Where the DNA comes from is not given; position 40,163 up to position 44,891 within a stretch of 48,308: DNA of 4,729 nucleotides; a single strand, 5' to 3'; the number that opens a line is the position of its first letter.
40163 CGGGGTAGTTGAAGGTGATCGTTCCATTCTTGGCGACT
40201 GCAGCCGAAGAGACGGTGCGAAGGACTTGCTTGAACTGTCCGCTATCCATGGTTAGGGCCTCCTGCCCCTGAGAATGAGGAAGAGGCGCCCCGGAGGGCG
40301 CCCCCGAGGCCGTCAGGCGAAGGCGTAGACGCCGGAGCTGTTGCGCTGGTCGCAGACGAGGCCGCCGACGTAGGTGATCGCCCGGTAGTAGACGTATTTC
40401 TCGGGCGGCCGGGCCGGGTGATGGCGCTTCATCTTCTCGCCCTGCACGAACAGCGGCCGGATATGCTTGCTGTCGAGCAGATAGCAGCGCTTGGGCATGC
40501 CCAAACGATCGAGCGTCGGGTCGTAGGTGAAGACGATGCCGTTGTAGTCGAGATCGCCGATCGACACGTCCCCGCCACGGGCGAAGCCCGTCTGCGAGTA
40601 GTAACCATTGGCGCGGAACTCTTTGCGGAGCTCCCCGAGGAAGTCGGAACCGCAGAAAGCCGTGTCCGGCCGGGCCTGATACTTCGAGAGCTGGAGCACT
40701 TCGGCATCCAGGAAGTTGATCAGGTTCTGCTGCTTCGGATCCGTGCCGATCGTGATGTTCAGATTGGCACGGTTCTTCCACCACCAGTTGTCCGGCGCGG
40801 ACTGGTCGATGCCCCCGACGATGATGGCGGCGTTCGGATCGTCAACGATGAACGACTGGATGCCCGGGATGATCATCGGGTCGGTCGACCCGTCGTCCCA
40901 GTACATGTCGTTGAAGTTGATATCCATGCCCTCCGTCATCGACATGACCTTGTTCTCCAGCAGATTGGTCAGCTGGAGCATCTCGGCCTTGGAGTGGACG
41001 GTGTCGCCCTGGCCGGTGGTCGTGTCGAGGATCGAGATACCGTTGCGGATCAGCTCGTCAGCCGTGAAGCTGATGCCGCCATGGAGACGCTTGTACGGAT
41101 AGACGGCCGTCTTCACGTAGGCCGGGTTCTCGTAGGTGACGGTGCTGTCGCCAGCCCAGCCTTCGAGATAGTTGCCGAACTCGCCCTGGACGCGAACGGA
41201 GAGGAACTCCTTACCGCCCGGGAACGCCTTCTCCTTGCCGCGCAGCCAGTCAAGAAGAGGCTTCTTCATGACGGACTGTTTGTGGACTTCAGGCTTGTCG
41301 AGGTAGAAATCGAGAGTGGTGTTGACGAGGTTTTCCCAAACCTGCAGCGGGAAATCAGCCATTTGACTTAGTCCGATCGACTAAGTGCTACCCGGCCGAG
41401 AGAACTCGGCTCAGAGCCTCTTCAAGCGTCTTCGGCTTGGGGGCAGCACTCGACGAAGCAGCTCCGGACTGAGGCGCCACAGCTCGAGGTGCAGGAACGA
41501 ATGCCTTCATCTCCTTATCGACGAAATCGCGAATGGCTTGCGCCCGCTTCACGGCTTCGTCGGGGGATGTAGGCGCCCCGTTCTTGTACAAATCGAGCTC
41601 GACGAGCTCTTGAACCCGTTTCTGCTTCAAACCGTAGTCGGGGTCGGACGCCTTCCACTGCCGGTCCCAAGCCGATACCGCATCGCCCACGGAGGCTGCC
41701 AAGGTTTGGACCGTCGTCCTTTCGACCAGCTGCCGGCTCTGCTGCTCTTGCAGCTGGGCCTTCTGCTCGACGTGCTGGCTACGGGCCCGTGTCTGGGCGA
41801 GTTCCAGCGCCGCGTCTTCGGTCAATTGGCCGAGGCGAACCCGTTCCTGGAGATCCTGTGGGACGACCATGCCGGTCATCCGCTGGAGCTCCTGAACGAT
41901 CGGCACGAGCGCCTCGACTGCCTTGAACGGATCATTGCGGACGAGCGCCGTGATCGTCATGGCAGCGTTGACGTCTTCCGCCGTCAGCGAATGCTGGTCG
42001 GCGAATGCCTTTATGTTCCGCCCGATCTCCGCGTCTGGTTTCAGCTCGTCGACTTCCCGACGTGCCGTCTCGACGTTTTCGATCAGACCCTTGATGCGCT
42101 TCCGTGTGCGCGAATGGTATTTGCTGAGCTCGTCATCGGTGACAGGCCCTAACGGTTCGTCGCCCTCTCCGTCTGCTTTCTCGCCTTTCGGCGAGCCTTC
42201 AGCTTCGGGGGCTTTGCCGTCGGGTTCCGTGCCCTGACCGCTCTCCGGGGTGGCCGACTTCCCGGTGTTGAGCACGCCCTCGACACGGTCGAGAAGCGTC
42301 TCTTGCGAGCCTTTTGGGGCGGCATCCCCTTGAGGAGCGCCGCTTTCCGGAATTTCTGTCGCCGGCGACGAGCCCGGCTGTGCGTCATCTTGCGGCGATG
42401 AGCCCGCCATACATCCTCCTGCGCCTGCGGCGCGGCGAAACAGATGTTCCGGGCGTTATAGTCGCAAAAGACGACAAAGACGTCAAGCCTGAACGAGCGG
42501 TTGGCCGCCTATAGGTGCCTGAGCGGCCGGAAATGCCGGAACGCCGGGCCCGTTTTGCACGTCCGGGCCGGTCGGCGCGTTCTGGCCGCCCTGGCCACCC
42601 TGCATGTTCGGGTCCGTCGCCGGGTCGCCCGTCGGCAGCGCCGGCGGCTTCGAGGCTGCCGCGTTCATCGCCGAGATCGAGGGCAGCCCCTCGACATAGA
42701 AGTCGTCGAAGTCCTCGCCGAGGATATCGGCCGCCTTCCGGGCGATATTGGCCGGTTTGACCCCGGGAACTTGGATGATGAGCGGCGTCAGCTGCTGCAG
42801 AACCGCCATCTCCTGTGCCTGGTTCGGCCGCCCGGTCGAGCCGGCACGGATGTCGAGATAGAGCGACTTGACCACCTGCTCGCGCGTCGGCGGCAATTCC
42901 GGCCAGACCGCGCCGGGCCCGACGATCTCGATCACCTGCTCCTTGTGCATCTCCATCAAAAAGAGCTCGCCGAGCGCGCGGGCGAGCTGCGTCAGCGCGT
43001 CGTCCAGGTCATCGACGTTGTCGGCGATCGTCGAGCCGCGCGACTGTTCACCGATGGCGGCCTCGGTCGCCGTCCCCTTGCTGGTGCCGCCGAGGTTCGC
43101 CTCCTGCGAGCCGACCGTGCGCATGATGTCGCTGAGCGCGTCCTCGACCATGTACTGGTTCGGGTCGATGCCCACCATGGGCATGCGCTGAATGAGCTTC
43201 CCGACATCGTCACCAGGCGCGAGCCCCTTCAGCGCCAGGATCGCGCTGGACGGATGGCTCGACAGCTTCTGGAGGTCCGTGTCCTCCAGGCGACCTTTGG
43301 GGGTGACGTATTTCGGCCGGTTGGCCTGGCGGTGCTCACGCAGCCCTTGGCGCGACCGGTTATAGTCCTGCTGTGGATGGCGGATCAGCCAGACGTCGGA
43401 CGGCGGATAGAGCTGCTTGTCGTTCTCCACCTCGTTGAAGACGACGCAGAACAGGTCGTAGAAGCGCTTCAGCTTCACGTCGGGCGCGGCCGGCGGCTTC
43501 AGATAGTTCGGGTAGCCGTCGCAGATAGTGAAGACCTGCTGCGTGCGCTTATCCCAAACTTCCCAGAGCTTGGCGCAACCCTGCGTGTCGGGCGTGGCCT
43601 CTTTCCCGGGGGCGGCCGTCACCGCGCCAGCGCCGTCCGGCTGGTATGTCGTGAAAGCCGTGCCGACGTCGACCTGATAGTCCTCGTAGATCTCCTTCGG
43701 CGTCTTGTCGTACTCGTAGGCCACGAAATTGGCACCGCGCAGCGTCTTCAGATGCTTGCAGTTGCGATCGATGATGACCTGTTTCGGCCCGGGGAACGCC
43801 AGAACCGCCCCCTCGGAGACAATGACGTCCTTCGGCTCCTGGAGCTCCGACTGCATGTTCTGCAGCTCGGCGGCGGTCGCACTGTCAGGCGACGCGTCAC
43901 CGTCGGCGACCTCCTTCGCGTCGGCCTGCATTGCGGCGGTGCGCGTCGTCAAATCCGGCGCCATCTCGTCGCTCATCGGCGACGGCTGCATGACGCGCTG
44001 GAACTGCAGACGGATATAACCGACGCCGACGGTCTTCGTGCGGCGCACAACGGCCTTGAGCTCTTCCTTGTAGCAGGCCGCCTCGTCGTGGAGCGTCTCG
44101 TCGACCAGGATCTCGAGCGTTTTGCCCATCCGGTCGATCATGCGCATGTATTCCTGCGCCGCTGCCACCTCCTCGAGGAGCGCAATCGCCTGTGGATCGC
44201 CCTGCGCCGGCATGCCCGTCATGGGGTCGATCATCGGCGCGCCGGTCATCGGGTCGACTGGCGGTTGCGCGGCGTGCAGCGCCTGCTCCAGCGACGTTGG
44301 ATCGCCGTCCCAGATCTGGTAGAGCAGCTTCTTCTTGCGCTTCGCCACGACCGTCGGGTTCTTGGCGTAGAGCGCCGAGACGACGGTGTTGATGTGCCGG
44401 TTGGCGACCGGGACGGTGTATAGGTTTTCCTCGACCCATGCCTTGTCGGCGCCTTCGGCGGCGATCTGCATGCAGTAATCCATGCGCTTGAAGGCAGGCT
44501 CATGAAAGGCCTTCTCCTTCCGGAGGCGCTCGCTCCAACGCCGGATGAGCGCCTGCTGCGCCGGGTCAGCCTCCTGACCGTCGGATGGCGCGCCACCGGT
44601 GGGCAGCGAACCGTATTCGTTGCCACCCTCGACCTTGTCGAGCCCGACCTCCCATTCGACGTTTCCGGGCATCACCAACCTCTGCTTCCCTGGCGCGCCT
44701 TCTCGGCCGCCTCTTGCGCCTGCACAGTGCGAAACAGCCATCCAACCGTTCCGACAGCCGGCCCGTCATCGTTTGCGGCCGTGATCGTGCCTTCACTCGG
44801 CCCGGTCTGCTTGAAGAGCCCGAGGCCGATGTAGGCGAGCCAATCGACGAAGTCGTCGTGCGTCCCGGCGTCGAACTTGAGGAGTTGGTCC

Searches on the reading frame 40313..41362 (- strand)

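Call 84: search_protein_families(library=phrogs, proteins=[window:40313-41362:-], max_evalue=0.001)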
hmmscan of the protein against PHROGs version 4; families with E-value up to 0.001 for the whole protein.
window:40313-41362:- (349 aa): 1 family
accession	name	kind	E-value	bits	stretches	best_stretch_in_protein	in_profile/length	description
phrog_9953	-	head and packaging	5.1e-68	230.9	1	1-348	1-328/329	major head protein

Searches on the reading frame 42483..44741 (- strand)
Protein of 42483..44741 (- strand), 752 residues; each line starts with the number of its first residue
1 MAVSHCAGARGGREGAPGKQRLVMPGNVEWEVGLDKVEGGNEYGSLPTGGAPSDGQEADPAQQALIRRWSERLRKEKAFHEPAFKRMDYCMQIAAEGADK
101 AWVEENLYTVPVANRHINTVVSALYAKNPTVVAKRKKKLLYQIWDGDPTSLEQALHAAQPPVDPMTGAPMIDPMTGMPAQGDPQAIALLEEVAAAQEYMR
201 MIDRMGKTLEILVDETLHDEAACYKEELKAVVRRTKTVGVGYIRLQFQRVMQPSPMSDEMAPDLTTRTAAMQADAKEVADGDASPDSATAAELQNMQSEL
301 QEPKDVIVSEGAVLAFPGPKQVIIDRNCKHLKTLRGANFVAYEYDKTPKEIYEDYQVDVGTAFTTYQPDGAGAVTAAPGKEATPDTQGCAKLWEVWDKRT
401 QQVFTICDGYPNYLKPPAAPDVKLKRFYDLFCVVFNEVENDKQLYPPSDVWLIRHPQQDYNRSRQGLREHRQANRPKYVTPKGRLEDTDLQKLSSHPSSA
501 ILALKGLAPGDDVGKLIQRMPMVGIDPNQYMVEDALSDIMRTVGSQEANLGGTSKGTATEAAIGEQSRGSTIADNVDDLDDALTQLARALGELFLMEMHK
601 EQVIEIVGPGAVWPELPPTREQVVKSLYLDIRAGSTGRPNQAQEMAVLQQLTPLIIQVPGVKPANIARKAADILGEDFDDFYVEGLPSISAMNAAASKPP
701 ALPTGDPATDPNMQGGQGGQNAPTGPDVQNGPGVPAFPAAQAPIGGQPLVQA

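Call 20: search_protein_families(library=phrogs, proteins=[window:42483-44741:-], max_evalue=0.00001)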
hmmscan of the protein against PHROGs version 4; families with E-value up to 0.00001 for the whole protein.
window:42483-44741:- (752 aa): 1 family
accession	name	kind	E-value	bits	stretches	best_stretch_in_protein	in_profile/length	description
phrog_156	-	head and packaging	7.9e-09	35.5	1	433-608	298-471/681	portal protein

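Call 59: find_related_loci(query=window:42483-44741:-, collection=viral_contigs, flank=10000)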
Query window:42483-44741:- (752 aa) in viral_contigs; peptide patterns used: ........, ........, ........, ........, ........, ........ (x = any residue, [..] = any of these).
5 stretches matched a pattern; 4 encode a relative of the query (tblastn E <= 1e-3); 4 distinct loci.
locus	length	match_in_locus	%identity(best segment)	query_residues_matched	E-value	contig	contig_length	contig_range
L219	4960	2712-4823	45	37-744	0e+0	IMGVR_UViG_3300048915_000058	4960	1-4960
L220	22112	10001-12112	45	37-744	0e+0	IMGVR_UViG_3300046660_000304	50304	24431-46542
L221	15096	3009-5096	45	51-744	0e+0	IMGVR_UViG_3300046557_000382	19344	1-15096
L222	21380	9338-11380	44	40-723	2e-179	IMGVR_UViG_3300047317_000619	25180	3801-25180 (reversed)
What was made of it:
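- Tried and rejected: Portal-based search: it found only phages with unrelated early regions (call 59).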
